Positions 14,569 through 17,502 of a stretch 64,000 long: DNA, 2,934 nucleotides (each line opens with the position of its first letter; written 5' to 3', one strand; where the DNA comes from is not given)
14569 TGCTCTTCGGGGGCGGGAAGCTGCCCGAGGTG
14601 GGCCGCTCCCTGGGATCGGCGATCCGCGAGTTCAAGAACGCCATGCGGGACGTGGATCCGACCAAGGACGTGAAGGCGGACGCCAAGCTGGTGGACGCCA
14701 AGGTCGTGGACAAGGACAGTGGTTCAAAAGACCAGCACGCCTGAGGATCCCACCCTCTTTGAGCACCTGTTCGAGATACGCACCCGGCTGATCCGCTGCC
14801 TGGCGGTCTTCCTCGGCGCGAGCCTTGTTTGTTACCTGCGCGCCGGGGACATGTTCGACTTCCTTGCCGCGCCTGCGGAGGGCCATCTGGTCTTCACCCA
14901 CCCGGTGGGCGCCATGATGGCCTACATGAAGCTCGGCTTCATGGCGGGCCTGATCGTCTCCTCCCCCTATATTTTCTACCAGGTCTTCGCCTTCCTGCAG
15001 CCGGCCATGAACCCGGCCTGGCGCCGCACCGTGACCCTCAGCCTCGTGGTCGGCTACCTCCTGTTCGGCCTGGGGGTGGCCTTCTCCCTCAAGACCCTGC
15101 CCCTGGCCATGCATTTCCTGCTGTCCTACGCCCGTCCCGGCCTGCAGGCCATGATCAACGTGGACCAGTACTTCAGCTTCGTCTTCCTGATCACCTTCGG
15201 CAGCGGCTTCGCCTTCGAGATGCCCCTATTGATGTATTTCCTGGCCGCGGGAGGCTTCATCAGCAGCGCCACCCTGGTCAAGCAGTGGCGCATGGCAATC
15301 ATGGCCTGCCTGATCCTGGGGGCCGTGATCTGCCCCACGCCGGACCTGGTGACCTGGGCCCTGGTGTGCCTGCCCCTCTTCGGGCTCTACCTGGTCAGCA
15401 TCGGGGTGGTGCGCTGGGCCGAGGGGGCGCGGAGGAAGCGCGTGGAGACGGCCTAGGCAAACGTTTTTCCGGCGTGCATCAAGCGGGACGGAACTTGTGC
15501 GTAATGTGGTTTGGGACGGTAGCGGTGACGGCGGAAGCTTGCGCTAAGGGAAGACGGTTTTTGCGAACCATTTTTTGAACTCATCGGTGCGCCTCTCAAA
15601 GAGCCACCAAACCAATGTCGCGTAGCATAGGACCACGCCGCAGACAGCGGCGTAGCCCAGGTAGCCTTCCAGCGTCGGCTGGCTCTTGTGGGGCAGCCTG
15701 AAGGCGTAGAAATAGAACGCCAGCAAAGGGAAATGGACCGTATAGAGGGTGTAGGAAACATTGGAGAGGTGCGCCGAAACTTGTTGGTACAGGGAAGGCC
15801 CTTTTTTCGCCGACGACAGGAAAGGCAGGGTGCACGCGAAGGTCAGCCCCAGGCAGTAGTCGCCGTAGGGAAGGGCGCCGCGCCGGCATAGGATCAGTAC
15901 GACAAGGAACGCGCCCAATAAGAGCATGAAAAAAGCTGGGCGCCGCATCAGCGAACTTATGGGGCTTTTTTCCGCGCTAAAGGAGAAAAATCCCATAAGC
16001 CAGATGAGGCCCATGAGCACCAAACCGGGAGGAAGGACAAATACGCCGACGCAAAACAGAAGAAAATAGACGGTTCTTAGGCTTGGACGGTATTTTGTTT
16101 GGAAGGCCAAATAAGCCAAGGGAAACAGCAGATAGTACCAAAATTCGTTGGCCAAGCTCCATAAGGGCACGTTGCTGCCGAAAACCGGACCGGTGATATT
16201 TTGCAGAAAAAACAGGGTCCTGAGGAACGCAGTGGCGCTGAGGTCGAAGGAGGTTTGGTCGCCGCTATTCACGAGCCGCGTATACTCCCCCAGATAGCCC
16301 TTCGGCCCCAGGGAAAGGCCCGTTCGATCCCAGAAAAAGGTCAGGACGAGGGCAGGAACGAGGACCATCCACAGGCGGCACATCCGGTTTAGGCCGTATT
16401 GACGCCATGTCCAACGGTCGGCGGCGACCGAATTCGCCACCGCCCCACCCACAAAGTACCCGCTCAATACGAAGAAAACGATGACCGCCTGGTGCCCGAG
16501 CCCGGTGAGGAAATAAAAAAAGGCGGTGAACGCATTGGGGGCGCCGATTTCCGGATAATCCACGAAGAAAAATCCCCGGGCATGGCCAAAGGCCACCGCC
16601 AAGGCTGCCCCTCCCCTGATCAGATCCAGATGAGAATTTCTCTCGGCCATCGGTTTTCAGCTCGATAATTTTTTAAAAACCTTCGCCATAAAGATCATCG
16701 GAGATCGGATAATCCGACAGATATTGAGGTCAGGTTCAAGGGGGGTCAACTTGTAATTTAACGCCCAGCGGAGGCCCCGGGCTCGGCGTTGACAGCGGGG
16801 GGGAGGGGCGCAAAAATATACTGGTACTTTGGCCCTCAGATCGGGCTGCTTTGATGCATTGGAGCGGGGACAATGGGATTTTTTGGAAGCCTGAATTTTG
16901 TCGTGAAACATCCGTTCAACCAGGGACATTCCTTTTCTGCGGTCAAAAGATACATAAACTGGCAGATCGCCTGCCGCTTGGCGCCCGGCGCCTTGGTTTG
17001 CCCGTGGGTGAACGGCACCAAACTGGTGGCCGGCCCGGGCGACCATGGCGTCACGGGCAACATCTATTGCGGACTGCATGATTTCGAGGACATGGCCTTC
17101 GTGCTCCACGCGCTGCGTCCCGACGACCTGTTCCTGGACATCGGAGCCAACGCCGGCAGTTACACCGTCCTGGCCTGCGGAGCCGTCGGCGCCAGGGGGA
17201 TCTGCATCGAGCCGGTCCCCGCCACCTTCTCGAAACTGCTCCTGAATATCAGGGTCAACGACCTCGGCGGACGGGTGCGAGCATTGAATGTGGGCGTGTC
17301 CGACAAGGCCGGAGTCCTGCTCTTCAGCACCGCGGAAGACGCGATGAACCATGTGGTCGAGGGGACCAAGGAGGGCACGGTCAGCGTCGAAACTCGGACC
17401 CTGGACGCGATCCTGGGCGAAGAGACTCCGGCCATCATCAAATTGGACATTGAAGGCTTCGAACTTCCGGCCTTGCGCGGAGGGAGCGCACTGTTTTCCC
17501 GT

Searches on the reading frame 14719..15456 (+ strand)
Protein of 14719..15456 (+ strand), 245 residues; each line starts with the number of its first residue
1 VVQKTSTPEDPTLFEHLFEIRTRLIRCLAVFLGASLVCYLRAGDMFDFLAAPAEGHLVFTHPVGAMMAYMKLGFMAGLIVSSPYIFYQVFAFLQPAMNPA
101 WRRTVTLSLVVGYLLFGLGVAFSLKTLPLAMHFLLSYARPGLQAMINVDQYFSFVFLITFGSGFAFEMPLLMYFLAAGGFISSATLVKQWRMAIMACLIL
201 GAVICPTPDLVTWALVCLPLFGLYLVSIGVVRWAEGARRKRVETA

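Call 48: search_protein_families(library=pfam, proteins=[window:14719-15456:+], max_evalue=0.00001)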
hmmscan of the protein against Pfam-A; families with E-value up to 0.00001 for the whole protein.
window:14719-15456:+ (245 aa): 1 family
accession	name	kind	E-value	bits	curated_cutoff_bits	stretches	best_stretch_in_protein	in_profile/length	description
PF00902.23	TatC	-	1.9e-53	181.8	25.1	1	15-219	1-208/208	Sec-independent protein translocase protein (TatC)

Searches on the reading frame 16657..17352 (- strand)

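Call 48: search_protein_families(library=pfam, proteins=[window:16657-17352:-], max_evalue=0.00001)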
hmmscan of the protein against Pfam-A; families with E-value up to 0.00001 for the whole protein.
window:16657-17352:- (231 aa): 0 families

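Call 64: search_protein_families(library=pfam, proteins=[window:16657-17352:-], max_evalue=1)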
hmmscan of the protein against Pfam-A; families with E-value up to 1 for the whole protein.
window:16657-17352:- (231 aa): 1 family
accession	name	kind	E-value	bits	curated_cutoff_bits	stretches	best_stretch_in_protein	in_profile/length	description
PF13583.11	Reprolysin_4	-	0.21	11.7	22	1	107-124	143-160/203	Metallo-peptidase family M12B Reprolysin-like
